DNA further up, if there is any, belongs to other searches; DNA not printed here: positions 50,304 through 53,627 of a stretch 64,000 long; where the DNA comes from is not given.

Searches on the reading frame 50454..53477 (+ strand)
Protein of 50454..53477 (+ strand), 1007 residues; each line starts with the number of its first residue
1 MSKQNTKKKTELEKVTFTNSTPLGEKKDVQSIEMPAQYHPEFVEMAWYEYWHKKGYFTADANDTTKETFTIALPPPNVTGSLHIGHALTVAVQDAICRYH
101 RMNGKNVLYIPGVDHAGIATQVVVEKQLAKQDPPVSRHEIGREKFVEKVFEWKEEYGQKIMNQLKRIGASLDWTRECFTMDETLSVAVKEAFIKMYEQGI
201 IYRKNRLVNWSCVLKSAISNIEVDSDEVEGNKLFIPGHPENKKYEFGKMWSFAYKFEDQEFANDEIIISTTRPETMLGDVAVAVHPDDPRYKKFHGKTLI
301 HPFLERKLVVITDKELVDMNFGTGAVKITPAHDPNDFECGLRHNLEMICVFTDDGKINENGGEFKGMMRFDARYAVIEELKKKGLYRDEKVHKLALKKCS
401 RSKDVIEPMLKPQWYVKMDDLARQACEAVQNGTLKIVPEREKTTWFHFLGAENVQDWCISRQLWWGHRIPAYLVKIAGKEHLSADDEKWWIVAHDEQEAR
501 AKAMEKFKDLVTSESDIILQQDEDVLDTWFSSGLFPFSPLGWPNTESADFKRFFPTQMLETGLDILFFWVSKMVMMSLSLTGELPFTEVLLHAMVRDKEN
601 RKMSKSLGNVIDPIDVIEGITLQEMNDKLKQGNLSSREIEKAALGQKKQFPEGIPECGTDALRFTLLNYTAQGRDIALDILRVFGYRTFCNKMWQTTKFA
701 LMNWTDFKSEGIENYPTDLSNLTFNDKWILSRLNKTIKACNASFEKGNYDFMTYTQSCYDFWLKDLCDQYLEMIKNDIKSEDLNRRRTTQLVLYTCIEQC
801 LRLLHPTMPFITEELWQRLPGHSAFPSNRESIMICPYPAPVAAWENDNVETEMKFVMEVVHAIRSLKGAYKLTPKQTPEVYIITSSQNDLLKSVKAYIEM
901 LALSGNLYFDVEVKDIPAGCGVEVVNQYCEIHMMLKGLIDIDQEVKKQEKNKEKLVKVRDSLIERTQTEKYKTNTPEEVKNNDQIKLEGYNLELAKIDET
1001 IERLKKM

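Call 52: search_protein_families(library=pfam, proteins=[window:50454-53477:+], max_evalue=0.00001)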
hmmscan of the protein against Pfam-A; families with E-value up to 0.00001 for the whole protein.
window:50454-53477:+ (1007 aa): 4 families
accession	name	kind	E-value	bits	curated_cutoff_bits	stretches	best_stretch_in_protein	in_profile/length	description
PF00133.28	tRNA-synt_1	-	3.5e-145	484.3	22.7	1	47-679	2-414/414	tRNA synthetases class I (I, L, M and V)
PF08264.19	Anticodon_1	-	3.7e-41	140.9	25.1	1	726-881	1-147/148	Anticodon-binding domain of tRNA ligase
PF09334.17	tRNA-synt_1g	-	5.2e-16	58.8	20.1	1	73-129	5-61/391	tRNA synthetases class I (M)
PF13603.12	tRNA-synt_1_2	-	3e-07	30.6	25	0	294-355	84-144/185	Leucyl-tRNA synthetase, editing domain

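Call 53: find_homologous_proteins(query=window:50454-53477:+, max_evalue=1e-50)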
Query window:50454-53477:+ (1007 aa): 8000 proteins with E <= 1e-50 among 8000 candidates; the best 120 are listed.
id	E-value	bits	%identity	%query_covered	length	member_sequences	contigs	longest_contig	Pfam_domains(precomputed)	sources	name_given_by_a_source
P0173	0.0e+0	2356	100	100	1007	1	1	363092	PF09334.18,PF01406.26,PF08264.20,PF13603.13,PF00133.29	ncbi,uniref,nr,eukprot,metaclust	ncbi:Valyl-tRNA synthetase [Naegleria gruberi]|uniref:Valine--tRNA ligase, mitochondrial n=1 Tax=Nae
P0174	0.0e+0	2031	84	100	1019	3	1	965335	PF09334.18,PF01406.26,PF08264.20,PF13603.13,PF00133.29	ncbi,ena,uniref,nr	ncbi:hypothetical protein FDP41_011495 [Naegleria fowleri]|uniref:Valine--tRNA ligase, mitochondrial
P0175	0.0e+0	1989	83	100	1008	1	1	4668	PF09334.18,PF08264.20,PF13603.13,PF00133.29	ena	-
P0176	0.0e+0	1815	75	99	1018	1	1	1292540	PF09334.18,PF01406.26,PF08264.20,PF13603.13,PF00133.29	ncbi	ncbi:hypothetical protein ABK040_008892 [Willaertia magna]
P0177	0.0e+0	1349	59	100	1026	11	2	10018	PF09334.18,PF08264.20,PF13603.13,PF00133.29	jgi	jgi:valyl-tRNA synthetase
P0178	0.0e+0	1284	57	98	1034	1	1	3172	PF09334.18,PF08264.20,PF13603.13,PF00133.29,PF10458.15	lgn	-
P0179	0.0e+0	1233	56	99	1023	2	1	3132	PF09334.18,PF01406.26,PF08264.20,PF13603.13,PF00133.29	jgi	jgi:valyl-tRNA synthetase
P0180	0.0e+0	1226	55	99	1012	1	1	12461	PF09334.18,PF01406.26,PF08264.20,PF13603.13,PF00133.29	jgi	jgi:valyl-tRNA synthetase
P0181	0.0e+0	1209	55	99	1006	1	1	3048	PF09334.18,PF08264.20,PF13603.13,PF00133.29,PF10458.15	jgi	-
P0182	0.0e+0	1207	59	90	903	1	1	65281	PF09334.18,PF08264.20,PF13603.13,PF00133.29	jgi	jgi:valyl-tRNA synthetase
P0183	0.0e+0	1193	55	100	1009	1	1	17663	PF09334.18,PF08264.20,PF13603.13,PF00133.29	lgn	-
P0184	0.0e+0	1181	54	97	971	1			PF09334.18,PF08264.20,PF13603.13,PF00133.29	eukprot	eukprot:gb/GECH01014325.1/.p1 GENE.gb/GECH01014325.1/~~gb/GECH01014325.1/.p1 ORF type:complete len:9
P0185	0.0e+0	1173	-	-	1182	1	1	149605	PF09334.18,PF08264.20,PF13603.13,PF00133.29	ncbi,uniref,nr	ncbi:valine--tRNA ligase-like [Centruroides sculpturatus]|uniref:valine--tRNA ligase-like n=1 Tax=Ce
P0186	0.0e+0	1172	53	98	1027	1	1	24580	PF09334.18,PF01406.26,PF08264.20,PF13603.13,PF00133.29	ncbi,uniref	ncbi:valine tRS [Acrasis kona]|uniref:valine--tRNA ligase n=1 Tax=Acrasis kona TaxID=1008807 RepID=A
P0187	0.0e+0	1163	54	100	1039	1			PF09334.18,PF08264.20,PF13603.13,PF00133.29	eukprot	eukprot:TRINITY_DN1329_c0_g1_i1.p1 TRINITY_DN1329_c0_g1~~TRINITY_DN1329_c0_g1_i1.p1 ORF type:complet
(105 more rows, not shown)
